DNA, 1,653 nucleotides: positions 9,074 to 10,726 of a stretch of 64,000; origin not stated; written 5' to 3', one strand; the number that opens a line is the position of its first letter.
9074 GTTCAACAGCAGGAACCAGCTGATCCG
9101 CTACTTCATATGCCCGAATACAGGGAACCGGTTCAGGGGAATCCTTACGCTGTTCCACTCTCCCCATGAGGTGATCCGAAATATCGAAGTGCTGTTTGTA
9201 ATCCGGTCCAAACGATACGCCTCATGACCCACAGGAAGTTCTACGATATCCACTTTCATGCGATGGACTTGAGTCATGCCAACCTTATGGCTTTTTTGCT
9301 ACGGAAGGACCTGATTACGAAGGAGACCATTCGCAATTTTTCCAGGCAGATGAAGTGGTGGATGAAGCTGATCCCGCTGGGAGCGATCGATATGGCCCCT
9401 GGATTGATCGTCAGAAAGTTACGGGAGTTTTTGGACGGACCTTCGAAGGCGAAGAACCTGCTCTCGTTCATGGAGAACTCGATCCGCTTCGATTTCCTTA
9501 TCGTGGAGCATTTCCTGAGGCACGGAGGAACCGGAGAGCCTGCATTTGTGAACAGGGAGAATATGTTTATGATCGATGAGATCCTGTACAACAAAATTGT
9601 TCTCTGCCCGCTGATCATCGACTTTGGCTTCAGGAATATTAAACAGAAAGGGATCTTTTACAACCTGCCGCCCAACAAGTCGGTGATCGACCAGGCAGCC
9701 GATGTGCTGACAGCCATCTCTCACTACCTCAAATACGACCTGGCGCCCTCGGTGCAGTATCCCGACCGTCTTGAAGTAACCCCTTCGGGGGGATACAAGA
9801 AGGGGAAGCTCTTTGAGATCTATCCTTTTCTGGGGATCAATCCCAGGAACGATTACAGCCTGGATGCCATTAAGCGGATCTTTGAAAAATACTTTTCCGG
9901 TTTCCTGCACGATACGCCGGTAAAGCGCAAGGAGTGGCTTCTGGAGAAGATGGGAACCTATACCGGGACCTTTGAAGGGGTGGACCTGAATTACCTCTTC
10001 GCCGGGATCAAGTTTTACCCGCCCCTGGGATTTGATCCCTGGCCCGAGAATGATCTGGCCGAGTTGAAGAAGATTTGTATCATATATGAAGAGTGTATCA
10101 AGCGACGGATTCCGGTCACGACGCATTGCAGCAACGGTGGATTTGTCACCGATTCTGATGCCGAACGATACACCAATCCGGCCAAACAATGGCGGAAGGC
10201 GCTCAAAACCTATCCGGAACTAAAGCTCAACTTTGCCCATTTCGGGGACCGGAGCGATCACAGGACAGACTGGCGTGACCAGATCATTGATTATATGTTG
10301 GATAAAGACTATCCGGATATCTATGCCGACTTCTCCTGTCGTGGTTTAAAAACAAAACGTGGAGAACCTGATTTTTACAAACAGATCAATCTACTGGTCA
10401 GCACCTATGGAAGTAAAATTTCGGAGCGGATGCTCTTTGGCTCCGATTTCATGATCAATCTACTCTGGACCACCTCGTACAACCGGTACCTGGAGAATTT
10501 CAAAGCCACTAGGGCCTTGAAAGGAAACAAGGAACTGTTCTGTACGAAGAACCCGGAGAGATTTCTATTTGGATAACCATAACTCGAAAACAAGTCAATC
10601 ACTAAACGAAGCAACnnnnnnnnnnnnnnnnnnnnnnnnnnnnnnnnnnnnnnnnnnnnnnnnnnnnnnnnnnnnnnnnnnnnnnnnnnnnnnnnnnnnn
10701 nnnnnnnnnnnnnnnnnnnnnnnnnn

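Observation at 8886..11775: Tight four-gene operon: Zn-ribbon-like protein, 450-aa amidohydrolase-fold protein, Cys-rich 97-aa protein, exported DNase I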

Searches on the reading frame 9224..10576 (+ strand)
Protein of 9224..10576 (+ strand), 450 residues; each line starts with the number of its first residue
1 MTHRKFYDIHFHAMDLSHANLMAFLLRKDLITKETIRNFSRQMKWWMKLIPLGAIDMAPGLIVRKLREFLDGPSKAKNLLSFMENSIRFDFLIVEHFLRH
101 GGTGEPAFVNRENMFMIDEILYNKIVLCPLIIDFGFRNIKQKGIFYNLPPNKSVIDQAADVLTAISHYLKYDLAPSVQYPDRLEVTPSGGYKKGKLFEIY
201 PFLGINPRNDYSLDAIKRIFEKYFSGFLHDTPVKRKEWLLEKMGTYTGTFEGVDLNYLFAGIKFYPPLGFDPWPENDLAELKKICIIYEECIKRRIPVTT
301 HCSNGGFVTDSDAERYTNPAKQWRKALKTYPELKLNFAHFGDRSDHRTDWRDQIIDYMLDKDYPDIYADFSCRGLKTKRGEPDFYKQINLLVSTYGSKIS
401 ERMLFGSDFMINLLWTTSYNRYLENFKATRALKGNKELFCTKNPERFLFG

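Call 3: search_protein_families(library=pfam, proteins=[window:9224-10576:+], max_evalue=1)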
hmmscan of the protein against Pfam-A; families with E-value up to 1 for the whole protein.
window:9224-10576:+ (450 aa): 1 family
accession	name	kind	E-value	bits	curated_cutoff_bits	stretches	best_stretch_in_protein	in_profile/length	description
PF04909.20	Amidohydro_2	-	2.8e-12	47.4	26.4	1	257-448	105-287/289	Amidohydrolase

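Call 4: search_protein_families(library=padloc, proteins=[window:9224-10576:+], max_evalue=1)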
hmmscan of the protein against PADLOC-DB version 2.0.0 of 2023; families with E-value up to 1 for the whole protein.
window:9224-10576:+ (450 aa): 0 families

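Call 5: search_protein_families(library=ncbifam, proteins=[window:9224-10576:+], max_evalue=1)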
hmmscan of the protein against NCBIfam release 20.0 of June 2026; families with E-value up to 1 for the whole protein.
window:9224-10576:+ (450 aa): 0 families

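Call 10: search_solved_structures(query=window:9224-10576:+, max_evalue=1)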
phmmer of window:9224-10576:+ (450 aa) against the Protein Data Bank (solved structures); distinct sequences matched with E-value up to 1: 1.
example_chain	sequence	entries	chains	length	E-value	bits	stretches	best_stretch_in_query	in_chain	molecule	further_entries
3nrk_A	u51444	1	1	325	0.48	12.4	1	343-418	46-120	LIC12922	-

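Call 13: find_homologous_proteins(query=window:9224-10576:+)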
Query window:9224-10576:+ (450 aa): 866 proteins with E <= 0.001 among 3424 candidates; the best 120 are listed.
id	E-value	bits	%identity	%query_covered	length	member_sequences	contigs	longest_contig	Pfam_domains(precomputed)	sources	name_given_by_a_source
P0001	0.0e+0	1061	100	100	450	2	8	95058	PF04909.21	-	-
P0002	3.6e-236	802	76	100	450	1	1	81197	PF04909.21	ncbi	ncbi:MAG: amidohydrolase family protein [bacterium]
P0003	1.1e-235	801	74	100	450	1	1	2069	PF04909.21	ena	-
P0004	4.2e-235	799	73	100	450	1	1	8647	PF04909.21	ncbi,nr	ncbi:MAG: amidohydrolase [Bacteroidales bacterium]|nr:amidohydrolase [Bacteroidales bacterium]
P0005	3.5e-231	786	73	100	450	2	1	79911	PF04909.21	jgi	-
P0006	1.4e-120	421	44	99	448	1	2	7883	PF04909.21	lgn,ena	-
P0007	3.0e-120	420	47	99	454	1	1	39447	PF04909.21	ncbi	ncbi:MAG: amidohydrolase family protein [Bacteroidales bacterium]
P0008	2.4e-117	411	44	99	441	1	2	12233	PF04909.21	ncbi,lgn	-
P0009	7.8e-117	409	44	99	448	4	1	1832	PF04909.21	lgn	-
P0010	1.0e-115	405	44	100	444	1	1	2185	PF04909.21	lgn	-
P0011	1.4e-114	402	45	99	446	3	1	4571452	PF04909.21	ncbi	-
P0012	1.7e-114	401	44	100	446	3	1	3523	PF04909.21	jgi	jgi:hypothetical protein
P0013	3.6e-114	400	45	99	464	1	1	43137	PF04909.21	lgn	-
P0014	7.0e-114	399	45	100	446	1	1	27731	PF04909.21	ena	-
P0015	1.5e-113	398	44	99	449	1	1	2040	PF04909.21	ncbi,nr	ncbi:MAG: hypothetical protein C0408_08550 [Odoribacter sp.]|nr:hypothetical protein [Odoribacter sp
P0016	2.4e-113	398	43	99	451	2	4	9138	PF04909.21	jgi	jgi:predicted TIM-barrel fold metal-dependent hydrolase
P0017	2.2e-112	394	43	99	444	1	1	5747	PF04909.21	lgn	-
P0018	5.2e-112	393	44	100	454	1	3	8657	PF04909.21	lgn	-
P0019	1.4e-111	392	43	99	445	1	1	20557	PF04909.21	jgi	jgi:predicted TIM-barrel fold metal-dependent hydrolase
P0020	1.9e-111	391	43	99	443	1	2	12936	PF04909.21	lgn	-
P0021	2.0e-111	391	43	100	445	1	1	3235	PF04909.21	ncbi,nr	ncbi:MAG: Amidohydrolase [Bacteroidota bacterium]|nr:Amidohydrolase [Bacteroidota bacterium]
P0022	1.4e-110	388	44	99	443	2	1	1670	PF04909.21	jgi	jgi:predicted TIM-barrel fold metal-dependent hydrolase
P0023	1.7e-110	388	43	100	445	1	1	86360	PF04909.21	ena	-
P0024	1.8e-110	388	43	100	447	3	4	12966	PF04909.21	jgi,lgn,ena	jgi:predicted TIM-barrel fold metal-dependent hydrolase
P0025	2.0e-110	388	43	100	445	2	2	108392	PF04909.21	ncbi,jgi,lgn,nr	ncbi:MAG: amidohydrolase [Bacteroidales bacterium]|jgi:hypothetical protein|nr:amidohydrolase [Bacte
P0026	3.0e-110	387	42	99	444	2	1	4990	PF04909.21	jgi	-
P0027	4.2e-110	387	44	99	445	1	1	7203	PF04909.21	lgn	-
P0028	1.2e-109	385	43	99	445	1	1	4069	PF04909.21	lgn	-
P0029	2.0e-109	385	42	100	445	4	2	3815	PF04909.21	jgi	jgi:predicted TIM-barrel fold metal-dependent hydrolase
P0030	2.6e-109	384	43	99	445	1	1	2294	PF04909.21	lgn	-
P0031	6.9e-109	383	44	99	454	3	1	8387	PF04909.21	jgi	jgi:hypothetical protein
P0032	7.5e-109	383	42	100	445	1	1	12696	PF04909.21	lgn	-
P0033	8.2e-109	383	42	100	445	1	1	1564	PF04909.21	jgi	-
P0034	1.2e-108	382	44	100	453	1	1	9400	PF04909.21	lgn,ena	-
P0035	1.3e-108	382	43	99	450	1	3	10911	PF04909.21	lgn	-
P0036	6.8e-108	380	41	100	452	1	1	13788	PF04909.21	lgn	-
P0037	1.3e-107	379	43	100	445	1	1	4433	PF04909.21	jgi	jgi:predicted TIM-barrel fold metal-dependent hydrolase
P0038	1.4e-107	378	43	100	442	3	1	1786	PF04909.21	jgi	-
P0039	1.8e-107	378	45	100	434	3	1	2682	PF04909.21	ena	-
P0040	2.1e-107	378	43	99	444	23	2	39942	PF04909.21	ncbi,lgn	ncbi:MAG: amidohydrolase family protein [Bacteroidales bacterium]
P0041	2.5e-107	378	43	99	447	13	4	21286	PF04909.21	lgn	-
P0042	6.4e-107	376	42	99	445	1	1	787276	PF04909.21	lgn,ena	-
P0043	7.6e-107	376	41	99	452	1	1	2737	PF04909.21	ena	-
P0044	9.7e-107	376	42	99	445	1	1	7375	PF04909.21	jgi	jgi:hypothetical protein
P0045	1.0e-106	376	41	99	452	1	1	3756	PF04909.21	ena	-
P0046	1.1e-106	376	42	100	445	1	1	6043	PF04909.21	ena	-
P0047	1.1e-106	376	42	99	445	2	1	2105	PF04909.21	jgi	-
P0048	1.3e-106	375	41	99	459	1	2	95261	PF04909.21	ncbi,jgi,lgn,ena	-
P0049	1.8e-106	375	42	99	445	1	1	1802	PF04909.21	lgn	-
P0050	1.8e-106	375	42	100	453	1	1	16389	PF04909.21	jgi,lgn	-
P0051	2.1e-106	375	42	99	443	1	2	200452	PF04909.21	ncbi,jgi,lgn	-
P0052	2.2e-106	375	42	99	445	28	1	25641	PF04909.21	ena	-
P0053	4.0e-106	374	42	99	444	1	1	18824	PF04909.21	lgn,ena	-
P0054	6.1e-106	373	43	99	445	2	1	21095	PF04909.21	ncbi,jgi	-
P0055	9.6e-106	372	42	99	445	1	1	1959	PF04909.21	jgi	jgi:hypothetical protein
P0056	1.0e-105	372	41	99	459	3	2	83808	PF04909.21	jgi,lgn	jgi:hypothetical protein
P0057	1.4e-105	372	42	99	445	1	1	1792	PF04909.21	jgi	jgi:predicted TIM-barrel fold metal-dependent hydrolase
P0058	1.6e-105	372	42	100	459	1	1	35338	PF04909.21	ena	-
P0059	3.4e-105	371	41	99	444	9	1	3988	PF04909.21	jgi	jgi:hypothetical protein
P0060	3.9e-105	370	42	100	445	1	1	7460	PF04909.21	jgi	jgi:hypothetical protein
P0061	1.0e-104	369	42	99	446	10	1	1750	PF04909.21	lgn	-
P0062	1.2e-104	369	43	99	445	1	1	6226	PF04909.21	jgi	jgi:hypothetical protein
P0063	1.3e-104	369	42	99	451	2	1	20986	PF04909.21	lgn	-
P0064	1.6e-104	368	42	99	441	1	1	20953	PF04909.21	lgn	-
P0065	2.9e-104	368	42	93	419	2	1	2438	PF04909.21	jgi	jgi:predicted TIM-barrel fold metal-dependent hydrolase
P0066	3.0e-104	368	41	100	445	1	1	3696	PF04909.21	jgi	jgi:hypothetical protein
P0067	3.9e-104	367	42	100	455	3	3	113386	PF04909.21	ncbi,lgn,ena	-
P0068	4.5e-104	367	42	99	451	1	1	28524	PF04909.21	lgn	-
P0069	4.6e-104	367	42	99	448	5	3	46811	PF04909.21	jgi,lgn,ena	jgi:predicted TIM-barrel fold metal-dependent hydrolase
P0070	8.0e-104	366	42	99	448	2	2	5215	PF04909.21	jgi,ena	-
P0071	9.5e-104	366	41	99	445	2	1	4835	PF04909.21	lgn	-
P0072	1.2e-103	366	41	99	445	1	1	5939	PF04909.21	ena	-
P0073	2.3e-103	365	43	99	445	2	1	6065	PF04909.21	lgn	-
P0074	2.6e-103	364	41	99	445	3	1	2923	PF04909.21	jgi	jgi:hypothetical protein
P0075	2.8e-103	364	42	99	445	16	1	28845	PF04909.21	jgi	-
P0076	3.0e-103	364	41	99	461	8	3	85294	PF04909.21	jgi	-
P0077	3.0e-103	364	43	99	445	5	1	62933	PF04909.21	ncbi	-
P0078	3.2e-103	364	40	99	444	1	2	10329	PF04909.21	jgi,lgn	jgi:hypothetical protein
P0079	3.9e-103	364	41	99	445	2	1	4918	PF04909.21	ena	-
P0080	5.5e-103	363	41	100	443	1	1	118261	PF04909.21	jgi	jgi:hypothetical protein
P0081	5.7e-103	363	41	99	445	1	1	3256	PF04909.21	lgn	-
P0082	8.1e-103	363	41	100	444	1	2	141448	PF04909.21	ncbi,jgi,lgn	jgi:hypothetical protein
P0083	8.8e-103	363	41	99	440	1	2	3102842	PF04909.21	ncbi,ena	-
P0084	1.1e-102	362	41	99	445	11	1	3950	PF04909.21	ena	-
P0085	2.0e-102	361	42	100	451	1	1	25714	PF04909.21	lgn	-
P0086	2.2e-102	361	42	99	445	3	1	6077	PF04909.21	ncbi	-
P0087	2.2e-102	361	40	99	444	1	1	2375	PF04909.21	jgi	jgi:hypothetical protein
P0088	4.7e-102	360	42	99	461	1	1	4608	PF04909.21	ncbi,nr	ncbi:MAG: amidohydrolase family protein [Bacteroidia bacterium]|nr:amidohydrolase family protein [Ba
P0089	4.8e-102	360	42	99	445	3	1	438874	PF04909.21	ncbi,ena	-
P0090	5.7e-102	360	40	99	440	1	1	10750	PF04909.21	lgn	-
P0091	5.8e-102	360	42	100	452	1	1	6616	PF04909.21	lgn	-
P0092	1.2e-101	359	41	100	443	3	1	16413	PF04909.21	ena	-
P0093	1.6e-101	359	42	100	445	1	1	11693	PF04909.21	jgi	jgi:hypothetical protein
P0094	1.6e-101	359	41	99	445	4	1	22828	PF04909.21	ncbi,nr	ncbi:MAG: amidohydrolase family protein [Bacteroidia bacterium]|nr:amidohydrolase family protein [Ba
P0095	1.9e-101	358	42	100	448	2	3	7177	PF04909.21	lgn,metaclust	metaclust:\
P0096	2.3e-101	358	42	99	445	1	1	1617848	PF04909.21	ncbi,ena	-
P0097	3.9e-101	357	43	100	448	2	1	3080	PF04909.21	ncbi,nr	ncbi:MAG TPA: amidohydrolase family protein [Bacteroidales bacterium]|nr:amidohydrolase family prote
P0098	5.3e-101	357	41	99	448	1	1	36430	PF04909.21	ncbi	-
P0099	5.5e-101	357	42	99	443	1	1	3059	PF04909.21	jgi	jgi:hypothetical protein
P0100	6.0e-101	357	39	100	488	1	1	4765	PF04909.21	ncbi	-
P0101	7.9e-101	356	41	99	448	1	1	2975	PF04909.21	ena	-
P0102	9.0e-101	356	41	100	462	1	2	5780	PF04909.21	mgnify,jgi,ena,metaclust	mgnify:CR=1 FL=1|metaclust:\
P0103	1.8e-100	355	41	99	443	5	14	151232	PF04909.21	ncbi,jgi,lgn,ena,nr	ncbi:MAG TPA: amidohydrolase family protein [Bacteroidales bacterium]|nr:hypothetical protein [Bacte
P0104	1.8e-100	355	41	99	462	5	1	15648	PF04909.21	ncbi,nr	ncbi:MAG: amidohydrolase [Bacteroidetes bacterium]|nr:amidohydrolase [Bacteroidota bacterium]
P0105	1.9e-100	355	44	100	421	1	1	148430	PF04909.21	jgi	jgi:hypothetical protein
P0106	2.2e-100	355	42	100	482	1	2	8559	PF04909.21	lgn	-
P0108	2.3e-100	355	40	100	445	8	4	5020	PF04909.21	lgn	-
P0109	2.6e-100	355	41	100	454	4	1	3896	PF04909.21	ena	-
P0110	2.7e-100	355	40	99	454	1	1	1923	PF04909.21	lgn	-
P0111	3.5e-100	354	40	100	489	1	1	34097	PF04909.21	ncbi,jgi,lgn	-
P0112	3.7e-100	354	42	100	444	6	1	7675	PF04909.21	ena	-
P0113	4.5e-100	354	41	99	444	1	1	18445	PF04909.21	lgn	-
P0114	5.1e-100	354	42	100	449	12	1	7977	PF04909.21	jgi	jgi:hypothetical protein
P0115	5.7e-100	353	40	99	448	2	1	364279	PF04909.21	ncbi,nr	ncbi:MAG TPA: amidohydrolase family protein [Bacteroidales bacterium]|nr:amidohydrolase family prote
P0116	1.1e-99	352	41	100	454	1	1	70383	PF04909.21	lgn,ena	-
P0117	1.1e-99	352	41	100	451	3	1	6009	PF04909.21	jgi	jgi:hypothetical protein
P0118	1.8e-99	352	43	100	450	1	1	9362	PF04909.21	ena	-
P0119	1.9e-99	352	41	99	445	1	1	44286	PF04909.21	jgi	jgi:hypothetical protein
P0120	2.5e-99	351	42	100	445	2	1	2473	PF04909.21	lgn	-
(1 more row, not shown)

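Call 15: find_related_loci(query=A2, collection=genome_contigs, flank=6000)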
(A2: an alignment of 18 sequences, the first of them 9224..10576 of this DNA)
Query A2 (450 aa) in genome_contigs; peptide patterns used: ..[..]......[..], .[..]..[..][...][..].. (x = any residue, [..] = any of these).
168 stretches matched a pattern; 130 encode a relative of the query (tblastn E <= 1e-3); the best 80 are kept; 80 distinct loci.
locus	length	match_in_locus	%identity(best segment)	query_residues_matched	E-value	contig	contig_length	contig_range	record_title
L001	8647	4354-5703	73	1-450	0e+0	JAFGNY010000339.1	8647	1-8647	MAG: Bacteroidales bacterium isolate Zod_Metabat.574 k87_10453242, whole genome shotgun sequence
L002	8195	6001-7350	76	1-450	0e+0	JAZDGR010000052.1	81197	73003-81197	MAG: bacterium isolate MEGAHIT-group-0.275 k141_7646297, whole genome shotgun sequence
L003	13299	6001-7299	47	4-450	1e-125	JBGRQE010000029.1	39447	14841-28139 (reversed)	MAG: Bacteroidales bacterium isolate MAG11-C28 MAG_Ocu_11-C28_NODE_91, whole genome shotgun sequence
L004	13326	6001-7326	45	4-450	3e-119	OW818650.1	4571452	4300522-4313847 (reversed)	metagenome genome assembly, chromosome: 1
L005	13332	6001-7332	43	1-450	6e-116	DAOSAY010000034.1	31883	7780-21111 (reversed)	MAG TPA_asm: Bacteroidales bacterium isolate AMR_MDS_1897 NODE_1037_length_31883_cov_7.746230, whole genome shotgun sequ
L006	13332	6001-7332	43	3-450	1e-115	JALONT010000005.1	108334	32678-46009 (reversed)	MAG: Bacteroidales bacterium isolate Prado084 scaffold_18, whole genome shotgun sequence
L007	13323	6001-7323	43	5-450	1e-114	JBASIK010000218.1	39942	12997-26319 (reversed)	MAG: Bacteroidales bacterium isolate MFD13489_ilm_asm_bin48 k127_29563, whole genome shotgun sequence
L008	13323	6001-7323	42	4-450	2e-113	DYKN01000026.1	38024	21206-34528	MAG TPA_asm: Rikenella microfusus isolate SulCav_AS07-7_39_23 SulCav_AS07_7_967_length_38024_cov_13_020359, whole genome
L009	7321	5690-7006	41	4-450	3e-113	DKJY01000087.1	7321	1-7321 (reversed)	MAG TPA_asm: Bacteroidales bacterium UBA6680 UBA6680_contig_2701, whole genome shotgun sequence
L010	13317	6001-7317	41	4-450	8e-112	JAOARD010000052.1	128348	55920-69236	MAG: Bacteroidales bacterium isolate McBI.38 contig_113980, whole genome shotgun sequence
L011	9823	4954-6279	42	4-450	4e-112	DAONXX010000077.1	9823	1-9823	MAG TPA_asm: Bacteroidales bacterium isolate AMR_MDS_4137 NODE_8614_length_9823_cov_5.278563, whole genome shotgun seque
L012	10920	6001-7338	42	1-450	6e-110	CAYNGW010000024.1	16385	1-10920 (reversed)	MAG TPA_asm: uncultured Rikenellaceae bacterium isolate binchicken_co33_402 genome assembly, contig: NODE_3914_length_16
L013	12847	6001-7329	42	4-450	5e-109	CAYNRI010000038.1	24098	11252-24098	MAG TPA_asm: uncultured Rikenellaceae bacterium isolate SRP192927_co1_597 genome assembly, contig: NODE_3948_length_2409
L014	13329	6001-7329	42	4-450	5e-109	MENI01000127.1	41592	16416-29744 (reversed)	MAG: Bacteroidetes bacterium GWA2_40_15 gwa2_scaffold_996, whole genome shotgun sequence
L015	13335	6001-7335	41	1-450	6e-109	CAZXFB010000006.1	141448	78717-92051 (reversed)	MAG TPA_asm: uncultured Rikenellaceae bacterium isolate SRP272421_co4_225 genome assembly, contig: NODE_81_length_141448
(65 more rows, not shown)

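Call 27: find_encoding_contigs(protein=P0001, flank=8000, max_places=6)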
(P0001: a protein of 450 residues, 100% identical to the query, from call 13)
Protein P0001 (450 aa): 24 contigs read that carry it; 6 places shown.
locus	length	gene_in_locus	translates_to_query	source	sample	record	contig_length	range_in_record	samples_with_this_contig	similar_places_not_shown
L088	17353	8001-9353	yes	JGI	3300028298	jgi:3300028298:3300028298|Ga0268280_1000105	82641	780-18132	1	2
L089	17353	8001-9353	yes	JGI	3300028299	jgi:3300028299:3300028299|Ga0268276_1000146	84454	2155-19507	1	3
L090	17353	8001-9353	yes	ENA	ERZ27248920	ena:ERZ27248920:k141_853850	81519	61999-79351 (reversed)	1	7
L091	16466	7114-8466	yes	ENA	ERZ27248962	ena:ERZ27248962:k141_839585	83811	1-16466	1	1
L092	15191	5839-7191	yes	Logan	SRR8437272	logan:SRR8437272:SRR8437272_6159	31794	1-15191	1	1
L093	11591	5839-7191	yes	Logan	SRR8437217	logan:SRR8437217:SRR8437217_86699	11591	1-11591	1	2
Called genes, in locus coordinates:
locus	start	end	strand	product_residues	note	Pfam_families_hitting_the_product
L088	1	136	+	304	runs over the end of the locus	?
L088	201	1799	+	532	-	PF18962:Por_Secre_tail (weak)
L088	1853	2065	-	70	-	PF04480:DUF559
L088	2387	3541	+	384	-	PF13173:AAA_14, PF13635:DUF4143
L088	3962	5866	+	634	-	PF00515:TPR_1 (faint), PF07719:TPR_2 (faint), PF13424:TPR_12 (weak), PF02518:HATPase_c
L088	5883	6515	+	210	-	PF00072:Response_reg, PF00196:GerE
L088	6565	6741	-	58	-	-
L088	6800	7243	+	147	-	-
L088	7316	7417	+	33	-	-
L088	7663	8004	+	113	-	-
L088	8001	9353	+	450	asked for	PF04909:Amidohydro_2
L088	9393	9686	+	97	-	-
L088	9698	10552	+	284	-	PF03372:Exo_endo_phos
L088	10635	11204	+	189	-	PF19631:Trypco2 (faint)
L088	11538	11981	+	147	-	PF07883:Cupin_2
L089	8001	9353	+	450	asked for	PF04909:Amidohydro_2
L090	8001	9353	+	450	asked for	PF04909:Amidohydro_2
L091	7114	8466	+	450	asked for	PF04909:Amidohydro_2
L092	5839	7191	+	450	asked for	PF04909:Amidohydro_2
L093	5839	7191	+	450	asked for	PF04909:Amidohydro_2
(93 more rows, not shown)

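Call 28: find_encoding_contigs(protein=P0005, flank=8000, max_places=3)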
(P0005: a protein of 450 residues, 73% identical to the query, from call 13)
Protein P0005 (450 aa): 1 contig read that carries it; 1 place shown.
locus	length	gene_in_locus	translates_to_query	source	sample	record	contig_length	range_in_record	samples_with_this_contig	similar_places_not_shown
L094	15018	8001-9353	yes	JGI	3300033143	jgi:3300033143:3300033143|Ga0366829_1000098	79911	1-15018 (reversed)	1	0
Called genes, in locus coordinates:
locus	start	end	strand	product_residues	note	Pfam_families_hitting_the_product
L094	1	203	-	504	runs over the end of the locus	PF13490:zf-HC2, PF01839:FG-GAP (faint), PF13517:FG-GAP_3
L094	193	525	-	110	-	PF08281:Sigma70_r4_2, PF04545:Sigma70_r4 (weak)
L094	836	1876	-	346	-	-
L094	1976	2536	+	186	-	PF14059:DUF4251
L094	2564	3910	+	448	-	PF00654:Voltage_CLC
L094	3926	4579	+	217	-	PF00881:Nitroreductase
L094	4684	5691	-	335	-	PF00581:Rhodanese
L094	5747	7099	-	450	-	PF14522:Cytochrome_C7 (faint)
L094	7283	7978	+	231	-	PF00027:cNMP_binding, PF13545:HTH_Crp_2, PF00325:Crp (weak), PF13412:HTH_24 (faint)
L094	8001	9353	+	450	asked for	PF04909:Amidohydro_2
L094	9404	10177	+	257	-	-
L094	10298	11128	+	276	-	PF03372:Exo_endo_phos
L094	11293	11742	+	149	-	-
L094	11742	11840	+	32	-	-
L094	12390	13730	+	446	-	PF07494:Reg_prop (faint), PF24565:Ned1_M (faint)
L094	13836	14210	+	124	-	-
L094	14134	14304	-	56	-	-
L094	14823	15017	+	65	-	?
